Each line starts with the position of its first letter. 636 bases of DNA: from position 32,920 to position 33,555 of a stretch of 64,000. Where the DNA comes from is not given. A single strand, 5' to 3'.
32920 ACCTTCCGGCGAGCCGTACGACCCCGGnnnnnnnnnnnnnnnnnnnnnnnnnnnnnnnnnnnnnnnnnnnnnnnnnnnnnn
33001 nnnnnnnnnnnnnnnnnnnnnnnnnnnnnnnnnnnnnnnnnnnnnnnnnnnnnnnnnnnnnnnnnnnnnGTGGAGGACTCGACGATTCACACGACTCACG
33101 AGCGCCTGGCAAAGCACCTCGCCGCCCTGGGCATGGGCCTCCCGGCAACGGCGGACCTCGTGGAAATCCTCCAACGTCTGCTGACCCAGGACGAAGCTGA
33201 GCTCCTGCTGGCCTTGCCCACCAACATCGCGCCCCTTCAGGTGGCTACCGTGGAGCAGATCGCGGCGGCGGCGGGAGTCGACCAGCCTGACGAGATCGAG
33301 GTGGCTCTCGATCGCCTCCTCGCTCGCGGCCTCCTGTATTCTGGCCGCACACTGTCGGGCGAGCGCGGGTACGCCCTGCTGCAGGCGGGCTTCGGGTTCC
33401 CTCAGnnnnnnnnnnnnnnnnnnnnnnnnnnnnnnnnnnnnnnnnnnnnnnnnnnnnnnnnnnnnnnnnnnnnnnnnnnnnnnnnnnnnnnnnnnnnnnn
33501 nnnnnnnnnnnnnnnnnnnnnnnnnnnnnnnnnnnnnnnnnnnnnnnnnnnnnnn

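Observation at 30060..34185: Two paralogous Fe-S proteins (winged-helix-like N-terminus, CCG-like Cys cluster, 2x[4Fe-4S]) flanking quinone oxidoreductase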

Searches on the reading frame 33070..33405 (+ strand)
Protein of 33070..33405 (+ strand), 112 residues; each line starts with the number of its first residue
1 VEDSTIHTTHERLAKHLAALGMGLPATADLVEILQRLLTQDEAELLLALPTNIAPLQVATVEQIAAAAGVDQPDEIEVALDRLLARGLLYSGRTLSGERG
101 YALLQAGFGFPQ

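Call 79: search_protein_families(library=pfam, alignment_id=A7, max_evalue=1)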
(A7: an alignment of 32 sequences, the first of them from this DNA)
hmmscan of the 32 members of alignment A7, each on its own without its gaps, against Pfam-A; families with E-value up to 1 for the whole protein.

A. member 1, seq(112 aa): 3 families
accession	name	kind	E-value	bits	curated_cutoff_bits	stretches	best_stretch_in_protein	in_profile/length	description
PF14337.13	Abi_alpha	-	0.039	14.4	29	1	31-103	73-158/196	Abortive infection alpha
PF19508.4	DUF6042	-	0.14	12.3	26.8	1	44-102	56-103/219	Family of unknown function (DUF6042)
PF00440.29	TetR_N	-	0.18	12.1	24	0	59-72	17-30/47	Bacterial regulatory proteins, tetR family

B. families by the number of members that match (of 32 scanned): 45 families (the first 25 are shown)
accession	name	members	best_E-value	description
PF01978.25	TrmB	12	0.00017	Sugar-specific transcriptional regulator TrmB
PF08784.17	RPA_C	8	7.7e-05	Replication protein A C terminal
PF02082.26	Rrf2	8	0.0002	Iron-dependent Transcriptional regulator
PF22451.2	NirdL-like_HTH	8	0.00079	Siroheme decarboxylase NirDL-like HTH domain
PF09202.17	Rio2_N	6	0.0015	Rio2, N-terminal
PF17782.7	DprA_WH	6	0.0032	DprA winged helix domain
PF13463.12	HTH_27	5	0.074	Winged helix DNA-binding domain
PF13412.12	HTH_24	4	0.0071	Winged helix-turn-helix DNA-binding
PF12802.13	MarR_2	4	0.052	MarR family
PF08100.18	Dimerisation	3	0.0083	O-methyltransferase dimerisation domain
PF24037.1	DUF7346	3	0.019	Family of unknown function (DUF7346)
PF09339.16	HTH_IclR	3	0.021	IclR helix-turn-helix domain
PF24270.1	HTH_Cmi2_C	3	0.03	Cmi2, C-terminal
PF21984.2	DnaD_N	3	0.039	DnaD N-terminal domain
PF01726.22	LexA_DNA_bind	3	0.049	LexA DNA binding domain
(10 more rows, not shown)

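Call 80: search_solved_structures(query=A7, max_evalue=1, show_alignments=1)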
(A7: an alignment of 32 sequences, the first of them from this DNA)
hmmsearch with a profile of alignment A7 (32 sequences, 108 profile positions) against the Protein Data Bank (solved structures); distinct sequences matched with E-value up to 1: 37.
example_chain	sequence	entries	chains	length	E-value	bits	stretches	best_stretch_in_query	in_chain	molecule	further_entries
4ch7_A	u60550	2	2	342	2.4e-05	27.7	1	35-88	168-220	NIRD-LIKE PROTEIN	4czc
5v3g_D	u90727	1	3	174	0.0031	20.9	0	83-106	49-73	PR domain zinc finger protein 9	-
6cmv_A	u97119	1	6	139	0.0032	20.9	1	18-94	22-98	Transcriptional regulator Lrs14-like protein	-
2d1h_A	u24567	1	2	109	0.013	18.9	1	35-93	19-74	109aa long hypothetical transcriptional regulator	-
7c0i_A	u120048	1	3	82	0.025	18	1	39-88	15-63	Double-stranded RNA-binding protein,Double-stranded RNA-specific adenosine deaminase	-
5egb_A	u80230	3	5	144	0.036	17.5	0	84-107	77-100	Histone-lysine N-methyltransferase PRDM9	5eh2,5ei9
6zu5_SZ0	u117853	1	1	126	0.079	16.4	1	38-101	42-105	eS25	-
1sfx_A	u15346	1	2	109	0.095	16.2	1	35-98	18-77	Conserved hypothetical protein AF2008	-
2eth_A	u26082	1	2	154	0.14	15.6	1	49-97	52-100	transcriptional regulator, putative, Mar family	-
4ddt_A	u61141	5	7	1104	0.15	15.5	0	55-91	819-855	Reverse gyrase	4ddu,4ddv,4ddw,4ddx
3bpv_A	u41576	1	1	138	0.16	15.5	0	37-100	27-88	Transcriptional regulator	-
2ply_A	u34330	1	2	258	0.17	15.4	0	51-89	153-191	Selenocysteine-specific elongation factor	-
1mkm_A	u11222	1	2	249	0.17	15.3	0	56-101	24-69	IclR transcriptional regulator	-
1q1h_A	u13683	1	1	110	0.17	15.3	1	59-98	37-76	Transcription Factor E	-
3bpx_A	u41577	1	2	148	0.2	15.1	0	37-100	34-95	Transcriptional regulator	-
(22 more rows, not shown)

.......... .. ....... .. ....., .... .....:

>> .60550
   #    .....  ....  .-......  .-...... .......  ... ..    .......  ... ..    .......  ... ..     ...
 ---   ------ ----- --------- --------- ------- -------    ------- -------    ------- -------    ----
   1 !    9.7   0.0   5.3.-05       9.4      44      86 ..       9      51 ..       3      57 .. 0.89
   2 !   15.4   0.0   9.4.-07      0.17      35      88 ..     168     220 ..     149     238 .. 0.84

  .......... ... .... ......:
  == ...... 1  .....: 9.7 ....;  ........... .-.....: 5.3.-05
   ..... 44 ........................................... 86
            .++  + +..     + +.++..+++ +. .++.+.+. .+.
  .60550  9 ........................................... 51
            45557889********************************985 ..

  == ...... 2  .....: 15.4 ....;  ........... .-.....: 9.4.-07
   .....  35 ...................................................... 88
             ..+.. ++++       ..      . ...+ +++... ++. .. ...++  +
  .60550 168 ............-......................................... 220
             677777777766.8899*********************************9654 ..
